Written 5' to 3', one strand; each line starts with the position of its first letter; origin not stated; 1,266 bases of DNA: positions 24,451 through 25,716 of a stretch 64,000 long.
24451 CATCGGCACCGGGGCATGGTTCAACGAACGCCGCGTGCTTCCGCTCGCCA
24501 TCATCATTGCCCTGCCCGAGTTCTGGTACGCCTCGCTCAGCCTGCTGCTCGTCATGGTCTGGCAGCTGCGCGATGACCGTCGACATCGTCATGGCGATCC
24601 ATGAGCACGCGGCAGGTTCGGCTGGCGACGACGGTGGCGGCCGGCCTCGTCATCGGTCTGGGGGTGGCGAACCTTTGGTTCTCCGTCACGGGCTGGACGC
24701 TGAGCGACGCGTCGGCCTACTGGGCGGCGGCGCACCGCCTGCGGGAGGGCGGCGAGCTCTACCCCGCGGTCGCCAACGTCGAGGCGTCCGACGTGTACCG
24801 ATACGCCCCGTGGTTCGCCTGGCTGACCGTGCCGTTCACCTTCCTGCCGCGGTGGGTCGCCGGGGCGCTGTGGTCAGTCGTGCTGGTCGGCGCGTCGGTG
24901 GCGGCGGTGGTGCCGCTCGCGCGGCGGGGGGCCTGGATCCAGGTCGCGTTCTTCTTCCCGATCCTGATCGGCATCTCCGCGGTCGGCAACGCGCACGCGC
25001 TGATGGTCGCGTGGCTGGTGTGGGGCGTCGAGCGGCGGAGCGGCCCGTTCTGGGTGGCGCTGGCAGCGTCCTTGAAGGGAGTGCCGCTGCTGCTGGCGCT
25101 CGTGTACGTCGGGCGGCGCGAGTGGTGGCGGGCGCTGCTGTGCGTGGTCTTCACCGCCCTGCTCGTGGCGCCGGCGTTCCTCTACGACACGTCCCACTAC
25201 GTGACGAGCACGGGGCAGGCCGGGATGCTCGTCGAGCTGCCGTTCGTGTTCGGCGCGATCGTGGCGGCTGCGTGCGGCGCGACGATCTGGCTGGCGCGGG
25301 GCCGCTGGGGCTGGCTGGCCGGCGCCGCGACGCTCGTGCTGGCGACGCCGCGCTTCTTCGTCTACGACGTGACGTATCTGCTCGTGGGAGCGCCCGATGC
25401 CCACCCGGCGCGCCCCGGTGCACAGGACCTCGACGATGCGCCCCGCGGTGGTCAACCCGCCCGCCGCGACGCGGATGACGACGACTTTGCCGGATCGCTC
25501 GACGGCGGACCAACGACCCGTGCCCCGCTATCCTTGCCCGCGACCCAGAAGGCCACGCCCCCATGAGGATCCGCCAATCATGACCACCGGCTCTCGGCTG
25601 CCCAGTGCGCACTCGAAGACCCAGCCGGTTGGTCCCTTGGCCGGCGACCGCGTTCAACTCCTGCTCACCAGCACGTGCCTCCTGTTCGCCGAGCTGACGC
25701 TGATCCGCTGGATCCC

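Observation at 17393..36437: Island of about twelve polytopic GT-C-like membrane proteins, including six GT87/DUF2029-like paralogs: candidate uncharacterised extracytoplasmic glycan/lipoglycan assembly system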

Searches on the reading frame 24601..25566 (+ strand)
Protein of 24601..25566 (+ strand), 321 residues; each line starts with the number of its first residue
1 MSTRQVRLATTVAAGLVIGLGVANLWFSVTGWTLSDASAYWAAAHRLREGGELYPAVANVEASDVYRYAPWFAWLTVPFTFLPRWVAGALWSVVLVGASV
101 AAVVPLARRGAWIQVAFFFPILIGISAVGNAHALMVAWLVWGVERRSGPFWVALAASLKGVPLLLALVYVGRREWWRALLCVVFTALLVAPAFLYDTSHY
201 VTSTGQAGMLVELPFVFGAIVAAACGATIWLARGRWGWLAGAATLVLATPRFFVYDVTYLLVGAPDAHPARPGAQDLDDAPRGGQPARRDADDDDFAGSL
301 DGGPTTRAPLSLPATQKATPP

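Call 5: search_protein_families(library=pfam, proteins=[window:24601-25566:+], max_evalue=0.1)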
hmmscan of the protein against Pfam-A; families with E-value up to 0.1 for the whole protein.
window:24601-25566:+ (321 aa): 1 family
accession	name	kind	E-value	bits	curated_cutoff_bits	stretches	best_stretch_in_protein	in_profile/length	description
PF09594.16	GT87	-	1.3e-06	28.7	25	1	66-197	1-148/237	Glycosyltransferase family 87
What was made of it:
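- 24601..25566 (+): G7, short GT87 glycosyltransferase; overlaps the G6 stop by 4 nt. GT87 at 28.7 bits (call 5).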

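Call 7: search_protein_families(library=ncbifam, proteins=[window:24601-25566:+], max_evalue=0.01)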
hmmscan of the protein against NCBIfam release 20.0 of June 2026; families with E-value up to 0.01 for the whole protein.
window:24601-25566:+ (321 aa): 0 families

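Call 14: find_homologous_proteins(query=window:24601-25566:+, max_evalue=0.00001)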
Query window:24601-25566:+ (321 aa): 847 proteins with E <= 0.00001 among 8000 candidates; the best 120 are listed.
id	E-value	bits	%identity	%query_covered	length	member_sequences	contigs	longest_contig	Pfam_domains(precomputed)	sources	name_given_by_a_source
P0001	1.5e-207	706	100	100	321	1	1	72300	PF09594.17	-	-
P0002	4.0e-144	498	81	88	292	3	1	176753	-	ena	-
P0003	1.8e-143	496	84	88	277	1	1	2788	PF09594.17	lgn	-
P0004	4.8e-126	438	75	85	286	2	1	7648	-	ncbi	-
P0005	3.2e-124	432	76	85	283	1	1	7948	PF09594.17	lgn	-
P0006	1.2e-123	430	76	83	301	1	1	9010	PF09594.17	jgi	jgi:hypothetical protein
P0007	1.1e-121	424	75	85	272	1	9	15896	PF09594.17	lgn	-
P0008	1.4e-121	424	74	84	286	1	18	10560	-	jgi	jgi:hypothetical protein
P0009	3.8e-121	422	77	82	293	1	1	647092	PF09594.17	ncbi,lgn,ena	-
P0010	4.6e-120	419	72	88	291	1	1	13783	-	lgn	-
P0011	6.8e-120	418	80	78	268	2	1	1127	PF09594.17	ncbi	-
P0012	5.9e-119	415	76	79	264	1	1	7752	PF09594.17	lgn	-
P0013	1.3e-115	404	71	84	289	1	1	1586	PF09594.17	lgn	-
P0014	1.9e-114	400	66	87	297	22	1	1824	PF09594.17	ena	-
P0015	2.0e-114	400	68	88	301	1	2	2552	PF09594.17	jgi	jgi:hypothetical protein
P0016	1.1e-113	398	71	83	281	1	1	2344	PF09594.17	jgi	jgi:hypothetical protein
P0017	3.6e-113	396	71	84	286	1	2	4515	PF09594.17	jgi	jgi:hypothetical protein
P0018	8.8e-113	395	71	84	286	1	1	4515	PF09594.17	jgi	jgi:hypothetical protein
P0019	7.0e-112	392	71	81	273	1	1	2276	PF09594.17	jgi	jgi:hypothetical protein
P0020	7.8e-112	392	72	81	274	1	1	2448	PF09594.17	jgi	-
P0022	4.2e-111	389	72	82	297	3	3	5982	PF09594.17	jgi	jgi:hypothetical protein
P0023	6.0e-111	389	71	83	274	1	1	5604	PF09594.17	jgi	jgi:hypothetical protein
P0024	6.1e-111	389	70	82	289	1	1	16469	PF09594.17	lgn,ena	-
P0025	1.1e-110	388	72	81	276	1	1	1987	PF09594.17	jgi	jgi:hypothetical protein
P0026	1.2e-110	388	73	80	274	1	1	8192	PF09594.17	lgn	-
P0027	1.3e-110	388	67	86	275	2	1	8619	PF09594.17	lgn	-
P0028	3.0e-110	386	74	77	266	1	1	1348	PF09594.17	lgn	-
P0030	4.2e-110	386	71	82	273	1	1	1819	PF09594.17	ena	-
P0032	2.8e-108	380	66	86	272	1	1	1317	PF09594.17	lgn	-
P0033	4.5e-108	379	68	84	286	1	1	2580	PF09594.17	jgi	jgi:hypothetical protein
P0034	5.9e-108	379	69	84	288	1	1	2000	PF09594.17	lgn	-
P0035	2.0e-107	377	70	86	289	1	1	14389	PF09594.17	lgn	-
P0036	3.2e-107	376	68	82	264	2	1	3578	PF09594.17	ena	-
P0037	7.6e-106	372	68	82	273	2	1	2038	PF09594.17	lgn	-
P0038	2.6e-105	370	68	81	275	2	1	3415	PF09594.17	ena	-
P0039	2.6e-104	367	70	80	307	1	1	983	PF09594.17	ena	-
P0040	5.2e-104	366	67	85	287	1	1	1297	PF09594.17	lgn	-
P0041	1.1e-102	362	66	83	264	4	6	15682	PF09594.17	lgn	-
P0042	3.7e-102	360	66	84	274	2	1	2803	PF09594.17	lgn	-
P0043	3.0e-101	357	64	81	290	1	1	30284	PF09594.17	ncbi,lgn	-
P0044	7.2e-101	356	63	87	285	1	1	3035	PF09594.17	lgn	-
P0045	1.8e-100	354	86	60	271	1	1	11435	PF09594.17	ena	-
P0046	1.0e-99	352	63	81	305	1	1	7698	PF09594.17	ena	-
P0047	1.9e-99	351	63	88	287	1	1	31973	PF09594.17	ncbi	-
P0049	6.1e-99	349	63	86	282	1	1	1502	PF09594.17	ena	-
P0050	9.2e-99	349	65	83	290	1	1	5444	PF09594.17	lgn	-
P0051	1.2e-98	348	63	87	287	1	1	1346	PF09594.17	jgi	jgi:hypothetical protein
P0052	6.2e-98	346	60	88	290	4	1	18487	PF09594.17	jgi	jgi:hypothetical protein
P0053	1.5e-97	345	62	83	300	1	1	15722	PF09594.17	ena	-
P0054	2.4e-97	344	64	81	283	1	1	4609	PF09594.17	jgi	jgi:hypothetical protein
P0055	7.4e-97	342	61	84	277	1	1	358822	PF09594.17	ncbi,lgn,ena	-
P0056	3.2e-96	340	63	81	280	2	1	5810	PF09594.17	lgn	-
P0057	4.2e-96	340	63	84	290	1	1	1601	PF09594.17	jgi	jgi:hypothetical protein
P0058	4.8e-96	340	62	84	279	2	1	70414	PF09594.17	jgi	jgi:predicted membrane protein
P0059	5.5e-96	339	61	86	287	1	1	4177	PF09594.17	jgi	-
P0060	7.4e-96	339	64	81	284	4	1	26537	PF09594.17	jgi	-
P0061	1.1e-95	338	65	78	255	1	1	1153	PF09594.17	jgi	jgi:hypothetical protein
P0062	2.7e-95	337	63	81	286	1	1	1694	PF09594.17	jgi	jgi:hypothetical protein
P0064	4.0e-95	337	62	85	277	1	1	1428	PF09594.17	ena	-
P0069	1.1e-94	335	61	85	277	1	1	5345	PF09594.17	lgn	-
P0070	1.2e-94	335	63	83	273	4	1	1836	PF09594.17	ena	-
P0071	1.6e-94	335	61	83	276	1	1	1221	PF09594.17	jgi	-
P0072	1.7e-94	335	61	88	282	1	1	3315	PF09594.17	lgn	-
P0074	2.1e-94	334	63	83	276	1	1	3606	PF09594.17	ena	-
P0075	2.2e-94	334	62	85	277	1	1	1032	PF09594.17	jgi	-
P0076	4.2e-94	333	58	85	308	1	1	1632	PF09594.17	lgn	-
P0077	4.4e-94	333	59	85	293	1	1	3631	PF09594.17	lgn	-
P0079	7.0e-94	333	63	83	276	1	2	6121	PF09594.17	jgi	-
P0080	7.6e-94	332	60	92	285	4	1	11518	PF09594.17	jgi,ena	-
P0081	1.2e-93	332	61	85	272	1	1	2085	PF09594.17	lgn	-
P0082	1.2e-93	332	61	84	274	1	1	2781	PF09594.17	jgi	jgi:hypothetical protein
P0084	1.9e-93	331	57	89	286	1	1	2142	PF09594.17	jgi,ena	-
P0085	1.9e-93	331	56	96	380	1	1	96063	PF09594.17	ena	-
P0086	2.2e-93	331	58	90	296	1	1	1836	PF09594.17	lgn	-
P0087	2.4e-93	331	63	84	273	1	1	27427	PF09594.17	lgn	-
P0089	2.9e-93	331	63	83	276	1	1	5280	PF09594.17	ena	-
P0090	3.1e-93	330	61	84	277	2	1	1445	PF09594.17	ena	-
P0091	4.1e-93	330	62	81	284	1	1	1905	PF09594.17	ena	-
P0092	5.8e-93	330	62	84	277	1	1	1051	PF09594.17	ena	-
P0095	9.4e-93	329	56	100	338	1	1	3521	PF09594.17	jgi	jgi:hypothetical protein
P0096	1.0e-92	329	62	83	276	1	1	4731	PF09594.17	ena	-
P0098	1.3e-92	328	61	83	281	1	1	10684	PF09594.17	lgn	-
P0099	1.3e-92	328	58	83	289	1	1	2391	PF09594.17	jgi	jgi:hypothetical protein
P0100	1.4e-92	328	62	81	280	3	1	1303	PF09594.17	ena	-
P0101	1.5e-92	328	60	87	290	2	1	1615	PF09594.17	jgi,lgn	jgi:hypothetical protein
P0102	1.6e-92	328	62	82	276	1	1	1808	PF09594.17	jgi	jgi:hypothetical protein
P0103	1.7e-92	328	60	88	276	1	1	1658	PF09594.17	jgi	jgi:hypothetical protein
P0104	1.8e-92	328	62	81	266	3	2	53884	PF09594.17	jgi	jgi:predicted membrane protein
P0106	2.3e-92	328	86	57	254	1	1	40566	PF09594.17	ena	-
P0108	2.8e-92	327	61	82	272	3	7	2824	PF09594.17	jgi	jgi:hypothetical protein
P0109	3.2e-92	327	60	83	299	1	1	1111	PF09594.17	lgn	-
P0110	3.8e-92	327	61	83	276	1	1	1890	PF09594.17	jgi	-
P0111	5.1e-92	326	59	81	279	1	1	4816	PF09594.17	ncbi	-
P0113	7.0e-92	326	62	81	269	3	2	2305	PF09594.17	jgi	jgi:hypothetical protein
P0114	7.2e-92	326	58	82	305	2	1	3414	PF09594.17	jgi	jgi:hypothetical protein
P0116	8.2e-92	326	62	81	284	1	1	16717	PF09594.17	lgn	-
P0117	8.4e-92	326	59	88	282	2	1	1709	PF09594.17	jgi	jgi:hypothetical protein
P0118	8.8e-92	326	61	82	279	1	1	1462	PF09594.17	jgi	jgi:glycosyl transferase family 87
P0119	9.1e-92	326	60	83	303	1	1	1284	PF09594.17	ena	-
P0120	9.3e-92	326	63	81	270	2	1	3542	PF09594.17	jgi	jgi:hypothetical protein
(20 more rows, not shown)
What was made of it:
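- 24601..25566 (+): At least 847 metagenomic homologues (call 14).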

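Call 15: find_encoding_contigs(protein=P0009, flank=10000, max_places=2)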
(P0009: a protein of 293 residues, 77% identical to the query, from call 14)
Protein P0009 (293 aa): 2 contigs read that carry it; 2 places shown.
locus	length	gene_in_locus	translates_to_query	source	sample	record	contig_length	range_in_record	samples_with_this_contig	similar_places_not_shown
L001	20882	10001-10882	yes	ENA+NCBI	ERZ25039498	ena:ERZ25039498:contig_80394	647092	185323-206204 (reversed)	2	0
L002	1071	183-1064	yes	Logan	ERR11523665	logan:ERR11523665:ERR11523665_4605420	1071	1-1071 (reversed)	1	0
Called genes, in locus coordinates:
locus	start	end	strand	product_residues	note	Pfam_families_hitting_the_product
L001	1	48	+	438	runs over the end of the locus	PF13439:Glyco_transf_4, PF00534:Glycos_transf_1, PF13692:Glyco_trans_1_4, PF13524:Glyco_trans_1_2 (weak)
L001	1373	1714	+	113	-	PF05050:Methyltransf_21 (weak)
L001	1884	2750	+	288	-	PF00535:Glycos_transf_2 (weak), PF10111:Glyco_tranf_2_2 (weak)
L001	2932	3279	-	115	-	-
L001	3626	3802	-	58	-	-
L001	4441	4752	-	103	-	-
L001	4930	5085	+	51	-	-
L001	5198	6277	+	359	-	PF04932:Wzy_C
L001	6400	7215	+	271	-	PF07719:TPR_2 (faint), PF13371:TPR_9 (weak), PF13432:TPR_16 (weak)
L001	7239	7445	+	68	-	-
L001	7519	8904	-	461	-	PF13231:PMT_2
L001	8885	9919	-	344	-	PF09594:GT87 (weak)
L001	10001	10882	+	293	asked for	PF09594:GT87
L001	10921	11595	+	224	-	PF01209:Ubie_methyltran (weak), PF13489:Methyltransf_23, PF13847:Methyltransf_31, PF08241:Methyltransf_11, PF08242:Methyltransf_12, PF13649:Methyltransf_25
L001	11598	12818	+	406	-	-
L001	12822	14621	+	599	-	PF01564:Spermine_synth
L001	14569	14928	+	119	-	-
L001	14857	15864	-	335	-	PF09594:GT87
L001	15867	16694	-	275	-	PF09594:GT87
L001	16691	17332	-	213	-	-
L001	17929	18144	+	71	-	-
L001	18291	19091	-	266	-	-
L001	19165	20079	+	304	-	PF09594:GT87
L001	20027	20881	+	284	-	-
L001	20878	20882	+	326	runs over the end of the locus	PF04015:DUF362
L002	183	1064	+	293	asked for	PF09594:GT87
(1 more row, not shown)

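Call 16: find_encoding_contigs(protein=P0002, flank=10000, max_places=2)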
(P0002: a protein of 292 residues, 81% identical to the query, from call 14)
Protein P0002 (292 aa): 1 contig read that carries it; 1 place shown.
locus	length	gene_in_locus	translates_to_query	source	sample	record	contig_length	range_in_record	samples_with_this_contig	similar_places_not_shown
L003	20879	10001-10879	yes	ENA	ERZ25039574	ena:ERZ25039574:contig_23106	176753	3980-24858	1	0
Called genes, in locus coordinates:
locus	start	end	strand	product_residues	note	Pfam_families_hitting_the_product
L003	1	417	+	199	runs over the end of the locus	PF01545:Cation_efflux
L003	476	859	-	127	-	-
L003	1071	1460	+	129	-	-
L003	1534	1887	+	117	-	-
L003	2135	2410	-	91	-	-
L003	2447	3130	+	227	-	PF10502:Peptidase_S26 (faint), PF00717:Peptidase_S24 (weak)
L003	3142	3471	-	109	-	-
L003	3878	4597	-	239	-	PF12840:HTH_20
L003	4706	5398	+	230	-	-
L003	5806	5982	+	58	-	-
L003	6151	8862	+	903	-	-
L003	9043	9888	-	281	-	PF09594:GT87 (faint)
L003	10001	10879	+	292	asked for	-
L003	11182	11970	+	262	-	-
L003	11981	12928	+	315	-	-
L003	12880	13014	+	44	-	-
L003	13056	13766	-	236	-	PF09594:GT87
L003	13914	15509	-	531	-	-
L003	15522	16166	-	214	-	-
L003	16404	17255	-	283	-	-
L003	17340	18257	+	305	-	PF09594:GT87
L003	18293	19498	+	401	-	-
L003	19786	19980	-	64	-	-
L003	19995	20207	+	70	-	-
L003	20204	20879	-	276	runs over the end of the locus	-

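Call 21: find_related_loci(query=A2, collection=genome_contigs, flank=10000)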
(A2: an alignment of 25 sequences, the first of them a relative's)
Query A2 (321 aa) in genome_contigs; peptide patterns used: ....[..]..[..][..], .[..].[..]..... (x = any residue, [..] = any of these).
88 stretches matched a pattern; 54 encode a relative of the query (tblastn E <= 1e-3); 53 distinct loci.
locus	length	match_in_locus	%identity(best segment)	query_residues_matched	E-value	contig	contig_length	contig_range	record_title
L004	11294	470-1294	86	1-278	2e-136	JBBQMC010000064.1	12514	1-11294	MAG: Candidatus Limnocylindria bacterium isolate Co_metawrap_446 Cmw_446_k141_7592704_length_12514_cov_8.0000, whole gen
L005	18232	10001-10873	80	1-281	1e-134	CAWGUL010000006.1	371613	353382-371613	MAG: uncultured Chloroflexia bacterium isolate MFD08669.bin.2.74 genome assembly, contig: contig_5052, whole genome shot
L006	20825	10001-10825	76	1-275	4e-116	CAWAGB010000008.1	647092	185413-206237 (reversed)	MAG: uncultured Chloroflexia bacterium isolate MFD02581.bin.1.187 genome assembly, contig: contig_80394, whole genome sh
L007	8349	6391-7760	67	4-278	8e-111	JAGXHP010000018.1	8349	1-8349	MAG: Chloroflexota bacterium isolate LH_M65 k141_98100, whole genome shotgun sequence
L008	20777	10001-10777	64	6-264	8e-101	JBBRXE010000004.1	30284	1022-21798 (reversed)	MAG: Candidatus Limnocylindria bacterium isolate La4_metabat2.166 La4_metabat2.166_K_1040192_L_30284_cov_36.9477, whole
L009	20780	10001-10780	62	4-263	7e-100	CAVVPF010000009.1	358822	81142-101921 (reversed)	MAG: uncultured Chloroflexia bacterium isolate MFD03638.bin.2.5 genome assembly, contig: contig_2133, whole genome shotg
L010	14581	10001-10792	64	7-267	2e-95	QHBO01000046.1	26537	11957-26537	MAG: Chloroflexi bacterium isolate RRmetagenome_bin18 antarctic_groopm_ref2_bin_258_contig_762, whole genome shotgun seq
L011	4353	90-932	58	2-285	1e-92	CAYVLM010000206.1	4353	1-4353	MAG TPA_asm: uncultured Steroidobacteraceae bacterium isolate binchicken_co116_443 genome assembly, contig: NODE_26302_l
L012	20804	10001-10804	60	3-270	7e-92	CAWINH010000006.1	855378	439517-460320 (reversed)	MAG: uncultured Chloroflexia bacterium isolate MFD04944.bin.1.213 genome assembly, contig: contig_40789, whole genome sh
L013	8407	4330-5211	58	6-309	1e-91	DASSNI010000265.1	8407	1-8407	MAG TPA_asm: Candidatus Limnocylindria bacterium isolate SMAG_U1221 k141_1356834, whole genome shotgun sequence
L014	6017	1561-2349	58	1-263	4e-91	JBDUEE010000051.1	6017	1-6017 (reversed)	MAG: Chloroflexota bacterium isolate cluster4_bin.88 NODE_48042_length_6017_cov_4.960751, whole genome shotgun sequence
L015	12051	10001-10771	61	7-263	6e-91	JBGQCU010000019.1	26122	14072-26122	MAG: Candidatus Limnocylindria bacterium isolate OBJ2_061818_110_32 k141_2142680_length_26122_cov_17.5387, whole genome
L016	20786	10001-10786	63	7-268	5e-90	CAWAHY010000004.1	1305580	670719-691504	MAG: uncultured Chloroflexia bacterium isolate MFD02242.bin.2.61 genome assembly, contig: contig_7943, whole genome shot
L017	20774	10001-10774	60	7-263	1e-89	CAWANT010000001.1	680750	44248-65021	MAG: uncultured Chloroflexia bacterium isolate MFD02840.bin.2.48 genome assembly, contig: contig_10271, whole genome sho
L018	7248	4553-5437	57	7-299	9e-90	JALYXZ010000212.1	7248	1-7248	MAG: Chloroflexota bacterium isolate KAP bin26 SD1490-92_k127_1445538, whole genome shotgun sequence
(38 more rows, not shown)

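Call 24: search_solved_structures(query=A2, max_evalue=1, show_alignments=2)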
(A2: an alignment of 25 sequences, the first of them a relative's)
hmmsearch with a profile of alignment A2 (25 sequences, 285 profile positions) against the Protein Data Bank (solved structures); distinct sequences matched with E-value up to 1: 4.
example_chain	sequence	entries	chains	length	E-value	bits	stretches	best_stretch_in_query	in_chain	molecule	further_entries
23gx_B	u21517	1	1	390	1.6e-05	27.4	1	41-167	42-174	GPI mannosyltransferase 1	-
23gf_B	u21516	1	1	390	3.1e-05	26.5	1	62-167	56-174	GPI mannosyltransferase 1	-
9wno_A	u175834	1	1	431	0.0036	19.7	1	64-175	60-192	GPI mannosyltransferase 1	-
6dw2_A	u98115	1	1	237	0.85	11.9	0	187-267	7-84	6078 Fab light chain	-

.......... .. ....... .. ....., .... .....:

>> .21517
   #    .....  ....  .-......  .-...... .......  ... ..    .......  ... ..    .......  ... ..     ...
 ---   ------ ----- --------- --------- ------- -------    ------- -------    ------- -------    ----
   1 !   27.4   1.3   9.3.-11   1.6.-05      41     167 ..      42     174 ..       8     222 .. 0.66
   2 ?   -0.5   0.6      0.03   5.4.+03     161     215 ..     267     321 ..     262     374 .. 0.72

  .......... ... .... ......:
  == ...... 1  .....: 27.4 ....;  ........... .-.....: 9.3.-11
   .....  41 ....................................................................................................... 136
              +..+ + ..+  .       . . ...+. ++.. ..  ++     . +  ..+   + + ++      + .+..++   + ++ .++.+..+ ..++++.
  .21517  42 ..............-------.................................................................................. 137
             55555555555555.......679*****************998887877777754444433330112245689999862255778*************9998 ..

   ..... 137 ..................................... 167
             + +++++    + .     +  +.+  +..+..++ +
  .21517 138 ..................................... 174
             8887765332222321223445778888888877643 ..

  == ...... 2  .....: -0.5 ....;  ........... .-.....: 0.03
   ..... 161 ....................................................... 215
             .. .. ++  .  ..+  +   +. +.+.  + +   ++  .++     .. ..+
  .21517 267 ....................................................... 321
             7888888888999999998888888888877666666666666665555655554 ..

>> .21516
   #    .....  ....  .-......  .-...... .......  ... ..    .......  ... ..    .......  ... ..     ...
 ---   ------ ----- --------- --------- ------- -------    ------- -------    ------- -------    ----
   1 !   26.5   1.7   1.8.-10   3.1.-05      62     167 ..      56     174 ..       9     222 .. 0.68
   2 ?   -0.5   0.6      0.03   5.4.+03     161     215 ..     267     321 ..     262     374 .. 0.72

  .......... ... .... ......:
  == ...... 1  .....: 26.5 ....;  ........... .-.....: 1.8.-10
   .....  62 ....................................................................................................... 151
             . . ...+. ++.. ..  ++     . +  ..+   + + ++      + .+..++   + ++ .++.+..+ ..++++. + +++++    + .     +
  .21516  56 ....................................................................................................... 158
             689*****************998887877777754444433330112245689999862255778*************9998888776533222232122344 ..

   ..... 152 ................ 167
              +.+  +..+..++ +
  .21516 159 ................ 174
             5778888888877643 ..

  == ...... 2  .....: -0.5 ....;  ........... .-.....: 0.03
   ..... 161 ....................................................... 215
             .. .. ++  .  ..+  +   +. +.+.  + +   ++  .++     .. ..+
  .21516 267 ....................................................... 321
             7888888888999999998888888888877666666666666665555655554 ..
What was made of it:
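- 24601..25566 (+): The G7-orthologue profile hits GPI mannosyltransferase I at E=1.6e-5 (call 24).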

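Call 68: predict_structure(alignment_id=A2)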
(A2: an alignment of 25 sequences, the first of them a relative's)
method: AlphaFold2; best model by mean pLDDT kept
length: 321 residues; sequences in the alignment: 25
mean_pLDDT: 67.8   pTM: 0.53
mean pLDDT of the five models: 67.8, 65.2, 64.6, 63.7, 61.3
residues with pLDDT >= 90: 19; 70-90: 145; 50-70: 87; < 50: 70
segments of 3 or more residues with pLDDT < 50: 151-158, 199-202, 252-276, 279-288, 290-303
pLDDT, mean of each block of 10 residues (from residue 1): 86 77 74 68 84 64 56 79 85 87 86 81 75 71 58 49 79 88 77 59 53 82 91 84 73 35 34 47 46 45 48 50 53
secondary structure, 60 per line:
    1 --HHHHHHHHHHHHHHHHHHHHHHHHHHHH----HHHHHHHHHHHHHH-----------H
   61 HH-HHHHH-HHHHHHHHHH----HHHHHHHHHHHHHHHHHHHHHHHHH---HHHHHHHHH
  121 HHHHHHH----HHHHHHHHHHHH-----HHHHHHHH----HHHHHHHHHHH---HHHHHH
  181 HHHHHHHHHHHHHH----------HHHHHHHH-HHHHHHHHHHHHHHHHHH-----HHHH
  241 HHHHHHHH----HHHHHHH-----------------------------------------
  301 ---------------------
elements in order: H3-30 H35-48 H64-68 H70-79 H84-108 H112-127 H132-143 H149-156 H161-171 H175-194 H205-212 H214-231 H237-248 H253-259
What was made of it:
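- On GT87 (Pfam PF09594; PimE-like): The G7 model has only pLDDT 67.8 (call 68).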
